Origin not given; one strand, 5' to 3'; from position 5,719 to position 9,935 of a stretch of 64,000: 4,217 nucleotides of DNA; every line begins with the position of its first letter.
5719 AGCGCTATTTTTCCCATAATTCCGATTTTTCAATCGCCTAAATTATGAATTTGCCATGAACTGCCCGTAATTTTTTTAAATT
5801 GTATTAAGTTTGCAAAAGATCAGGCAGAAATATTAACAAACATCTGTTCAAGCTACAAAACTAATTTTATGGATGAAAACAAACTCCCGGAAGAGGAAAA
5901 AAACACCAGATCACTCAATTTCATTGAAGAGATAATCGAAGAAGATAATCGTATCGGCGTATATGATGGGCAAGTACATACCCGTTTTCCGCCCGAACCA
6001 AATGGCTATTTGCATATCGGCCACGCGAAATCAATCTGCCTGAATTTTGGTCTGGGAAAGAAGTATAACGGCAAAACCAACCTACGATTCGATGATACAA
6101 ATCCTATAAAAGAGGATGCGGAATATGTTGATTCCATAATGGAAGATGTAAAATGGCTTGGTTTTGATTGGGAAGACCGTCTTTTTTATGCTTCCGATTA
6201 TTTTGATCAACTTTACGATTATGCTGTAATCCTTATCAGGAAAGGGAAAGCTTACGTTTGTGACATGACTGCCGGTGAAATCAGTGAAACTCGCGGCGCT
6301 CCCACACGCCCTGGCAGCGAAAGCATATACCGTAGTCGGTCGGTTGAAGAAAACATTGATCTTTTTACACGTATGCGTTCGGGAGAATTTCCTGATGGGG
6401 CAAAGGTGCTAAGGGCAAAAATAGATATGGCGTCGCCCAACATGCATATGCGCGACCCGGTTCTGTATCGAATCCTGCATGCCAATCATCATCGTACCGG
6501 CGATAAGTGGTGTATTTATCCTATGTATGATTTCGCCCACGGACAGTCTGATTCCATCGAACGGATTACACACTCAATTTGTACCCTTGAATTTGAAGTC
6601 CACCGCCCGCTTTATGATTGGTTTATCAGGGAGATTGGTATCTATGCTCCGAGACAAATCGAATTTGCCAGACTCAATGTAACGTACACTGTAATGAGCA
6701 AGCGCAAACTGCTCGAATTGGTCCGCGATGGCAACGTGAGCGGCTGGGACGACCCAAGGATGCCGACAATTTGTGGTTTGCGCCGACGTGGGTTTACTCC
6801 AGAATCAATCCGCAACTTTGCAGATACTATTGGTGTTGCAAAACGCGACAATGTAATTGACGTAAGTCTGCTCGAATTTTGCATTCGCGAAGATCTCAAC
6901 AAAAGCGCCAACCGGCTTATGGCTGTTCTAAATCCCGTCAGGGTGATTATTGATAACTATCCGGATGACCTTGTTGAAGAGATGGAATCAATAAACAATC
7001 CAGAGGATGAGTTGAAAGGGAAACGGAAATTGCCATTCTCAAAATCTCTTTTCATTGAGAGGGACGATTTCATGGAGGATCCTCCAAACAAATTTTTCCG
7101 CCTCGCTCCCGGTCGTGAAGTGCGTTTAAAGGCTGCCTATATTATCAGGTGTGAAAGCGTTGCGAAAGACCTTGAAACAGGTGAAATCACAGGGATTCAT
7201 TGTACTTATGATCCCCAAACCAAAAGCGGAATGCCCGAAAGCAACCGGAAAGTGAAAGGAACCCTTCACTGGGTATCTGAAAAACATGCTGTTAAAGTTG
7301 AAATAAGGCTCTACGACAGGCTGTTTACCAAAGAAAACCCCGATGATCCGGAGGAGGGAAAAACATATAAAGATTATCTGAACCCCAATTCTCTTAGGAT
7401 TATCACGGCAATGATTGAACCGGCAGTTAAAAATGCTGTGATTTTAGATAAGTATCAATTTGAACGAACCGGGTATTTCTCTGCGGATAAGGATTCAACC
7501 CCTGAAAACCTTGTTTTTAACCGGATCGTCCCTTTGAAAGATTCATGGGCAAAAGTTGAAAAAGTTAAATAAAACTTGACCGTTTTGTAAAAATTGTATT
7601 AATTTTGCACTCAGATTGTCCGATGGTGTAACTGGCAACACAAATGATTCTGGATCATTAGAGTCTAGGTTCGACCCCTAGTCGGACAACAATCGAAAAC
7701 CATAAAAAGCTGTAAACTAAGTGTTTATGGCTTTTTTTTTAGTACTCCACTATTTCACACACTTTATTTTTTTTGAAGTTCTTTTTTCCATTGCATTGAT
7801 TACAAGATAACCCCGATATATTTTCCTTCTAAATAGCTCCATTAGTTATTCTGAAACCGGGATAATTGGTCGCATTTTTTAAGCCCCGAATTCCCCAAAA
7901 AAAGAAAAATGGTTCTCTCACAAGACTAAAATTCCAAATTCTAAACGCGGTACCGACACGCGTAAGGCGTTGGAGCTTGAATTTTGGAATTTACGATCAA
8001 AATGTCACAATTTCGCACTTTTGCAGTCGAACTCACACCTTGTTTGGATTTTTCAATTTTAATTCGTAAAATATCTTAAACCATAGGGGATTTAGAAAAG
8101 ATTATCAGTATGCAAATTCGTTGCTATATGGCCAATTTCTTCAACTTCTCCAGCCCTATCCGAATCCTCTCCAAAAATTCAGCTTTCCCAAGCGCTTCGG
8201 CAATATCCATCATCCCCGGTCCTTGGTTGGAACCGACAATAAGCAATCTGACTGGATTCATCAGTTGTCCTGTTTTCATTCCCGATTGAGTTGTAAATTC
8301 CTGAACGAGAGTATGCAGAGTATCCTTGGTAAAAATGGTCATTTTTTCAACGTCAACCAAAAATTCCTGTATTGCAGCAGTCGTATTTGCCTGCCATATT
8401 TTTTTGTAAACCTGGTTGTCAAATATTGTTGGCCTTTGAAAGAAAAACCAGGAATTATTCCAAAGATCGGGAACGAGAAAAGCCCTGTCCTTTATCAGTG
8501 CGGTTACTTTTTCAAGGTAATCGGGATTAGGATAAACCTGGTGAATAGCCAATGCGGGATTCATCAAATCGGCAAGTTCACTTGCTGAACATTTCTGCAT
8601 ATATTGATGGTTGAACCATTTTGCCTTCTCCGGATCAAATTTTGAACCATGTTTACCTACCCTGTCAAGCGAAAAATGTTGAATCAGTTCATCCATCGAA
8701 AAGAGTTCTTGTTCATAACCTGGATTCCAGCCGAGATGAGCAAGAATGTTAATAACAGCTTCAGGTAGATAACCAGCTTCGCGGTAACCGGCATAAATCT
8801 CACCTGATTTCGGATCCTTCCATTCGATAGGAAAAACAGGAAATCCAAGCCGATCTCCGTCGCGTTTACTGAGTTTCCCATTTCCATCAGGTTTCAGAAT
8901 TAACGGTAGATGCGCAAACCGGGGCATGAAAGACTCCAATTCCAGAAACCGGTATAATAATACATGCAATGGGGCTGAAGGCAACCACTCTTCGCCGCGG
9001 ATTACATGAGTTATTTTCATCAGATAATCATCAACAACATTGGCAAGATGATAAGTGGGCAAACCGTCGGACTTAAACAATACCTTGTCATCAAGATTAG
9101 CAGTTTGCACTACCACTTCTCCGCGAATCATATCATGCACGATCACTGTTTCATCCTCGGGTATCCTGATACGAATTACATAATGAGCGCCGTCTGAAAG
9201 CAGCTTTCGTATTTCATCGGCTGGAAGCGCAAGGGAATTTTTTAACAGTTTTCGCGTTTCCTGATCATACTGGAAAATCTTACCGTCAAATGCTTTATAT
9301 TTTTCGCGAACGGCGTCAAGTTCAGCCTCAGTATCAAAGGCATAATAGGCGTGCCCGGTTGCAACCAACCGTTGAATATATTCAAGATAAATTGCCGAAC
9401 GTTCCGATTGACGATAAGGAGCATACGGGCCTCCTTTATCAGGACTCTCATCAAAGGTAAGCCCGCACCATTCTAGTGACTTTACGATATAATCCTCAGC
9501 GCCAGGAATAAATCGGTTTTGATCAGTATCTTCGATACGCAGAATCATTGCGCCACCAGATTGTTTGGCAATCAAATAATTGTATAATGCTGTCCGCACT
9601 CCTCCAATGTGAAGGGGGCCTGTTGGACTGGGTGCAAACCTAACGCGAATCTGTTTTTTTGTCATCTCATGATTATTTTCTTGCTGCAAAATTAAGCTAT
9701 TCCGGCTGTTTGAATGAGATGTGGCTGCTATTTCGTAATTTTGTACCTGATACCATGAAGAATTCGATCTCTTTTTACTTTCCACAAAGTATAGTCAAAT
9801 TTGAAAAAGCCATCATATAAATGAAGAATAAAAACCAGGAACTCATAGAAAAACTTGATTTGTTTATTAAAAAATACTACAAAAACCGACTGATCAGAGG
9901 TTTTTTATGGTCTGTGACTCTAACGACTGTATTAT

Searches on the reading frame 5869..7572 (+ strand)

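Call 10: search_protein_families(library=pfam, proteins=[window:5869-7572:+], max_evalue=0.00001)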
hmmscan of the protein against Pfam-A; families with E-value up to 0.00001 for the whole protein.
window:5869-7572:+ (567 aa): 3 families
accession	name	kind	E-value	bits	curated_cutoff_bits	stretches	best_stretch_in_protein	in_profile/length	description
PF00749.27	tRNA-synt_1c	-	2.8e-110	368.6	23.4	1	35-344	1-313/314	tRNA synthetases class I (E and Q), catalytic domain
PF03950.23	tRNA-synt_1c_C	-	6.4e-27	94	23.9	1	347-448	1-91/91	tRNA synthetases class I (E and Q), anti-codon binding domain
PF20974.2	tRNA-synt_1c_C2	-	2e-23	83.3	23.9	1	465-540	1-69/69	tRNA synthetases class I (E and Q), anti-codon binding domain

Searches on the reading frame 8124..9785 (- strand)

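Call 8: search_protein_families(library=pfam, proteins=[window:8124-9785:-])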
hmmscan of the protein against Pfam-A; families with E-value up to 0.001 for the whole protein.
window:8124-9785:- (553 aa): 2 families
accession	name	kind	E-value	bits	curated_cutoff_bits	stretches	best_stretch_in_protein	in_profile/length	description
PF00749.27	tRNA-synt_1c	-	2.2e-86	290.1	23.4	1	45-390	1-314/314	tRNA synthetases class I (E and Q), catalytic domain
PF19269.4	Anticodon_2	-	3.4e-31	109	23.6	1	404-544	2-140/141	Anticodon binding domain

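Call 9: search_protein_families(library=ncbifam, proteins=[window:8124-9785:-])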
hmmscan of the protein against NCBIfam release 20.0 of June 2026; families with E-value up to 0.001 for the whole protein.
window:8124-9785:- (553 aa): 10 families
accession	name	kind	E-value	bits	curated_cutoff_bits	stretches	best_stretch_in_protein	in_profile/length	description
TIGR00464.1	gltX_bact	equivalog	3.1e-140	468.2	289.95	1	45-542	1-464/470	glutamate--tRNA ligase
TIGR03838.1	queuosine_YadB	equivalog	2.9e-55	187.6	276.7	1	47-310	2-235/272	tRNA glutamyl-Q(34) synthetase GluQRS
NF004315.1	PRK05710.1-4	equivalog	1.2e-54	185.7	250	1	49-311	2-254/274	tRNA glutamyl-Q(34) synthetase GluQRS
NF004314.0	PRK05710.1-3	equivalog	1.3e-52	179.1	256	1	41-309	2-237/297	tRNA glutamyl-Q(34) synthetase GluQRS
NF004313.0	PRK05710.1-2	equivalog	8.9e-41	140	380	1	44-310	3-247/299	tRNA glutamyl-Q(34) synthetase GluQRS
NF003169.0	PRK04156.1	equivalog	1.4e-33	116.4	516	1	33-355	91-388/567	glutamate--tRNA ligase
NF004312.0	PRK05710.1-1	equivalog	6.3e-33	114.4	453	1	37-309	5-241/306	tRNA glutamyl-Q(34) synthetase GluQRS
TIGR00463.1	gltX_arch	equivalog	1e-27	96.9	401.75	1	38-353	85-377/560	glutamate--tRNA ligase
NF011291.0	PRK14703.1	equivalog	2.6e-11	42.5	681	1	41-349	27-317/769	glutamine--tRNA ligase/YqeY domain fusion protein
TIGR00440.1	glnS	equivalog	2.3e-09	36.7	425.8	1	46-352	1-288/524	glutamine--tRNA ligase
